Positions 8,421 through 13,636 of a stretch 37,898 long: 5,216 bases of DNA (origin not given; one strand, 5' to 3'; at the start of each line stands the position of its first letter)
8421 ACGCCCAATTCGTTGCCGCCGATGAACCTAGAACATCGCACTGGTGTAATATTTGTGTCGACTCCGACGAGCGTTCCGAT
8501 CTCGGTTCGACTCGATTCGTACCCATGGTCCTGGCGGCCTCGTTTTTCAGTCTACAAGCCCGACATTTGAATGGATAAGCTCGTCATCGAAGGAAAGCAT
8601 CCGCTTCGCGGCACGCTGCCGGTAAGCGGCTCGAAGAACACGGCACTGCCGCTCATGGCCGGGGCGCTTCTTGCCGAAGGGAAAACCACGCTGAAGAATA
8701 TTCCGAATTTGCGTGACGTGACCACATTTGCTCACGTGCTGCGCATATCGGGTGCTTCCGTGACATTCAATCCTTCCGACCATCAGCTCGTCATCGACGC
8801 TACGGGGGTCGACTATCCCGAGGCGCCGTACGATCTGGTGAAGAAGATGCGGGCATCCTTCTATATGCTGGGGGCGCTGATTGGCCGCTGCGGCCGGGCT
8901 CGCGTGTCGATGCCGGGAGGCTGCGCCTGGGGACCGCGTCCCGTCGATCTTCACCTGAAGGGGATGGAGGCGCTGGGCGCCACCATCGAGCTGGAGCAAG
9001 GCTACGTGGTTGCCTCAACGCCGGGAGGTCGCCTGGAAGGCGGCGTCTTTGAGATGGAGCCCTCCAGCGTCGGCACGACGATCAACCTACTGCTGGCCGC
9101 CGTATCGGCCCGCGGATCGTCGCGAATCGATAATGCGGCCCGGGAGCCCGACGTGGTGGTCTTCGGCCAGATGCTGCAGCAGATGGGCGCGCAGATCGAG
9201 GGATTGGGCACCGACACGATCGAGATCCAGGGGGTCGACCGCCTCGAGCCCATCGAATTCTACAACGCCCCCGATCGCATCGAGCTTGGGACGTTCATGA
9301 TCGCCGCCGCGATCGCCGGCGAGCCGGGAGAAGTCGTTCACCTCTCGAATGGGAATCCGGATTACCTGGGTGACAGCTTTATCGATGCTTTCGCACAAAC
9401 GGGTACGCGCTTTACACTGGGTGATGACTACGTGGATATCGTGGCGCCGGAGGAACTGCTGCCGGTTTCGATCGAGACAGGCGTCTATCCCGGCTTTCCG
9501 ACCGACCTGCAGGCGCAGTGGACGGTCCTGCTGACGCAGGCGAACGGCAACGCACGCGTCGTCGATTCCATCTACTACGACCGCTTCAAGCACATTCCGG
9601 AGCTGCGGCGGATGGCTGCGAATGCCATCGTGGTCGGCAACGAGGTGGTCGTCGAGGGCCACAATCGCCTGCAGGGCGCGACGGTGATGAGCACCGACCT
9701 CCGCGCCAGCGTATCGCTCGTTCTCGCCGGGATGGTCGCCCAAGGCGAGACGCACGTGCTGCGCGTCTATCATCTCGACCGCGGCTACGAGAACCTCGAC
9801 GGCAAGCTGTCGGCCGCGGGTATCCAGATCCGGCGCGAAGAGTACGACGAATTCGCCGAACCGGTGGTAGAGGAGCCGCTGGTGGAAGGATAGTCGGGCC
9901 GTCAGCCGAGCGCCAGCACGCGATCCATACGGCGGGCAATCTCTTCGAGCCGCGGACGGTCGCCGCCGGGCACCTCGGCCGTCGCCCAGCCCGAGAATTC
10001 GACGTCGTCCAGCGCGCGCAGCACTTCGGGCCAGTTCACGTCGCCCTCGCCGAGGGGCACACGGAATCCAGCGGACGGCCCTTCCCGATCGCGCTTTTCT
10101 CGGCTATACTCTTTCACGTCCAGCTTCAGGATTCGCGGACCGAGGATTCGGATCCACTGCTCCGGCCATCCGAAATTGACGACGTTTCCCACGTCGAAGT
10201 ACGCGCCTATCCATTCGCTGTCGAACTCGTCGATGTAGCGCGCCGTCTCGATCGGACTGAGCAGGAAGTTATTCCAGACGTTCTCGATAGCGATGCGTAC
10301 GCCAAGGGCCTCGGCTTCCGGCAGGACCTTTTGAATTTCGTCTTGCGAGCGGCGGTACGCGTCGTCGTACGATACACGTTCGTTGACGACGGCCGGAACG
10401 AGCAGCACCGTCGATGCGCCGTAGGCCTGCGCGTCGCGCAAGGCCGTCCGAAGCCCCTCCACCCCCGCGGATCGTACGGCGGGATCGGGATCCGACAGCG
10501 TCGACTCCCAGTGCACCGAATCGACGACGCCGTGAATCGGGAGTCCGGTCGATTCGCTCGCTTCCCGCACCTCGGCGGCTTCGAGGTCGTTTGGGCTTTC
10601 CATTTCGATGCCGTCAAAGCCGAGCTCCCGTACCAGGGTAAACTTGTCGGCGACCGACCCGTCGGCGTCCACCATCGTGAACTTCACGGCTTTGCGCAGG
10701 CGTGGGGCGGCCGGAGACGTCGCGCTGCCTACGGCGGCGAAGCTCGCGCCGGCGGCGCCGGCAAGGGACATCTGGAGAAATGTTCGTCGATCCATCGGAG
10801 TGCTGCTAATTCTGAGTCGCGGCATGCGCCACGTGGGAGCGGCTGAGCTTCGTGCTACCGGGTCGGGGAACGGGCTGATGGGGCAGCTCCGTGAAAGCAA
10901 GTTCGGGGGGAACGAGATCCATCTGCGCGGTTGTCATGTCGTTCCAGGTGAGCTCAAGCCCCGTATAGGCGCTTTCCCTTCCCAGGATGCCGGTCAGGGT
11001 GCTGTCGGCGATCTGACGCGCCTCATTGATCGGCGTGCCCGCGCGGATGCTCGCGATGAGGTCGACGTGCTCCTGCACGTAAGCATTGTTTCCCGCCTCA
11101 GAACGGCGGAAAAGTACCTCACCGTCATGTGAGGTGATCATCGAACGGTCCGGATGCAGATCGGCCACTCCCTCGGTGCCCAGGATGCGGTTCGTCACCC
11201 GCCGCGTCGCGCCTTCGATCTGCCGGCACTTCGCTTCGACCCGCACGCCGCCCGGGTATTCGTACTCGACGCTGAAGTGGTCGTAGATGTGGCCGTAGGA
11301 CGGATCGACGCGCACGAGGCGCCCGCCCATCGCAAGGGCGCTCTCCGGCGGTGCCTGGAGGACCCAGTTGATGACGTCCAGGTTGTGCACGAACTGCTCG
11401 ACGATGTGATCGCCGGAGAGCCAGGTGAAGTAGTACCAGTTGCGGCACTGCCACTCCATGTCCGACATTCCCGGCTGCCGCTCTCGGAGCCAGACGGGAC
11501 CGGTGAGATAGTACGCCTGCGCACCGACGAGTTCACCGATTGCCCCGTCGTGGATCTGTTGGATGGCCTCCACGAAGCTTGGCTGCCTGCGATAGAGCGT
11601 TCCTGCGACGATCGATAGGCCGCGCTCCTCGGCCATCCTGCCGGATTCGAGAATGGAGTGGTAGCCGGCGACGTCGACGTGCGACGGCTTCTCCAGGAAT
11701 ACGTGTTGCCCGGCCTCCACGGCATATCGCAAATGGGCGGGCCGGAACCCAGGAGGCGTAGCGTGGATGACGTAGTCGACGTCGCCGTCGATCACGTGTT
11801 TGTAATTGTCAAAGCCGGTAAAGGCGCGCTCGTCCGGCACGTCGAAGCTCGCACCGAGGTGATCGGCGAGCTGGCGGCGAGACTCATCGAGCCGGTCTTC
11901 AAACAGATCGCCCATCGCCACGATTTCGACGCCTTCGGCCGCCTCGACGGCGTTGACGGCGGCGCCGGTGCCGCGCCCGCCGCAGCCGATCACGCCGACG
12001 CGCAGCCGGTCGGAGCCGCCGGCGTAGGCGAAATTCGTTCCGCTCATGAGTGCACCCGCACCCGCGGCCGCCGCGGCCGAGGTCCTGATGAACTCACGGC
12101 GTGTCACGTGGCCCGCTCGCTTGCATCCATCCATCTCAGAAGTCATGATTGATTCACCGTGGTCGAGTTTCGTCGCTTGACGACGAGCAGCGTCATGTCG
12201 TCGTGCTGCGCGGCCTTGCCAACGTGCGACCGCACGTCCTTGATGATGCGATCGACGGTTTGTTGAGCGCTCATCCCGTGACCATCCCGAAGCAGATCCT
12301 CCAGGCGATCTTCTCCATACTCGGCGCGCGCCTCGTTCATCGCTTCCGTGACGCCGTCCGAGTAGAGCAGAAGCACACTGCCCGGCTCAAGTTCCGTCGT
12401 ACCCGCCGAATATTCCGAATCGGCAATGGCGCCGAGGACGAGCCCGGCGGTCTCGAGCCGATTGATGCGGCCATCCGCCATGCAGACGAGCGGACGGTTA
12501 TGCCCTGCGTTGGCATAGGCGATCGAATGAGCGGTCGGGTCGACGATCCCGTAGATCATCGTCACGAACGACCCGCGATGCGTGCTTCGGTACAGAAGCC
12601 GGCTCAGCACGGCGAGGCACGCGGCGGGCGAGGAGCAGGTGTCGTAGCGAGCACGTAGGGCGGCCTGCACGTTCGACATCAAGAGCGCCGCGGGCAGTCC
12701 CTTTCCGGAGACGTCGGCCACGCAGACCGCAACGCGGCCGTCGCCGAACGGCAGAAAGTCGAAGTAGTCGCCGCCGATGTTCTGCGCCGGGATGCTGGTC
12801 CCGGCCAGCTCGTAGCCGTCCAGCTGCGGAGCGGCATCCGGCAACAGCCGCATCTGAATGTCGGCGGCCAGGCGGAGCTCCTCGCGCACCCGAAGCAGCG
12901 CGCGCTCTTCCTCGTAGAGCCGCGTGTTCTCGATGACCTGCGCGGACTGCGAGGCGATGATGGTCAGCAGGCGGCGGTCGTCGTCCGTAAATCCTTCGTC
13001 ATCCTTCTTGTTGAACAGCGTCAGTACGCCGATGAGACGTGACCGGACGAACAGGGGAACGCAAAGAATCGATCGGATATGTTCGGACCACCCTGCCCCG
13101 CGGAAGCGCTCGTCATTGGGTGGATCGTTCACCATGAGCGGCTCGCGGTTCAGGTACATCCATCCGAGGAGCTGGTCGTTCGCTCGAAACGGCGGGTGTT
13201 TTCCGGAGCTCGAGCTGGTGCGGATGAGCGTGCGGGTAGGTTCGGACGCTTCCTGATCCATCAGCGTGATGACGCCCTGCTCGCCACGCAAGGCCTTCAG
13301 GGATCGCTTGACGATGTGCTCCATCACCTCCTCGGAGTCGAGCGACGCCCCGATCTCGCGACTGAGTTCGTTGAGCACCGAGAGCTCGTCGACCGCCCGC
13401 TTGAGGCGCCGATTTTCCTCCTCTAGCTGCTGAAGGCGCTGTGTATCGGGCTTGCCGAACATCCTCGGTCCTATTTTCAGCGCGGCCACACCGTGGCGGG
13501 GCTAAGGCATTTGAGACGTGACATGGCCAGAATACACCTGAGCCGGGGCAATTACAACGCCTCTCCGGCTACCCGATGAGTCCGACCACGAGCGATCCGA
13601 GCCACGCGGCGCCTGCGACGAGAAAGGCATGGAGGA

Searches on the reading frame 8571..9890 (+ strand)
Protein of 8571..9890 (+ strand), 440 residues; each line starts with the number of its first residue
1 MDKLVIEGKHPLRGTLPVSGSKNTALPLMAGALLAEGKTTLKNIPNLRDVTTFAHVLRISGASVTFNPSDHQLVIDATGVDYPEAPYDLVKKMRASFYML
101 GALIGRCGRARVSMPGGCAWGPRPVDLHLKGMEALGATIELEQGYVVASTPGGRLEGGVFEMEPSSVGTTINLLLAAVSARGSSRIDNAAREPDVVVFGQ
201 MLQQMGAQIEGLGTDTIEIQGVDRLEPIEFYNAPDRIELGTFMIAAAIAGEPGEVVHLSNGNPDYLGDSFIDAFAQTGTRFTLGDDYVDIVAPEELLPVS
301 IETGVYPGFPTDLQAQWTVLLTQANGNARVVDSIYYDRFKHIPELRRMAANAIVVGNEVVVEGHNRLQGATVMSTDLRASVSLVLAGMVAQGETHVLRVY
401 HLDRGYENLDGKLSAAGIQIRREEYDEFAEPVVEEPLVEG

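Call 84: search_protein_families(library=pfam, proteins=[window:8571-9890:+], max_evalue=0.001)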
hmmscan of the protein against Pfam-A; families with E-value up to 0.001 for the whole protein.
window:8571-9890:+ (440 aa): 1 family
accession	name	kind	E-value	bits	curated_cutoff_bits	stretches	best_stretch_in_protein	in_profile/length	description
PF00275.25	EPSP_synthase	-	5.8e-81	272.8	22.8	1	7-412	2-416/417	EPSP synthase (3-phosphoshikimate 1-carboxyvinyltransferase)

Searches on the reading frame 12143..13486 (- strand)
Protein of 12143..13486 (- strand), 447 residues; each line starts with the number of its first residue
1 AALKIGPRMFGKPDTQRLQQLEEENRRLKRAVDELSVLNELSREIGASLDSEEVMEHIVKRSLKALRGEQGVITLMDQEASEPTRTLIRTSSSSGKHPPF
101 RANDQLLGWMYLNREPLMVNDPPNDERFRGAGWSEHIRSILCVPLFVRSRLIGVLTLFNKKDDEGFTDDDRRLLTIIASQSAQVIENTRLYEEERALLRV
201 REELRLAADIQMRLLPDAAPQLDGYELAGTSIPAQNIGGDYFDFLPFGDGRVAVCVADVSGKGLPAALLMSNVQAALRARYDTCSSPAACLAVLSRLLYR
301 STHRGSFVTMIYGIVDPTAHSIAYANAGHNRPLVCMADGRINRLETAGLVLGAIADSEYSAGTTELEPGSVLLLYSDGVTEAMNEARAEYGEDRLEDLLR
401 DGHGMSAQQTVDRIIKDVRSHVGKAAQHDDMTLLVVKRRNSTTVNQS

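Call 84: search_protein_families(library=pfam, proteins=[window:12143-13486:-], max_evalue=0.001)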
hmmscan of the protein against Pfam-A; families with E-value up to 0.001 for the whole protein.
window:12143-13486:- (447 aa): 4 families
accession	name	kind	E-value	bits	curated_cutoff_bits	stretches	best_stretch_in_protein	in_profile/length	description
PF07228.17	SpoIIE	-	2.6e-53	181.3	25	1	249-438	2-191/192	Stage II sporulation protein E (SpoIIE)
PF13185.12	GAF_2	-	2.6e-19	70.2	28.6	1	49-186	2-136/136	GAF domain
PF01590.32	GAF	-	3.7e-16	60.3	22.4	1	51-185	2-133/133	GAF domain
PF13492.12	GAF_3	-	1.2e-13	52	27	1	51-187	2-129/129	GAF domain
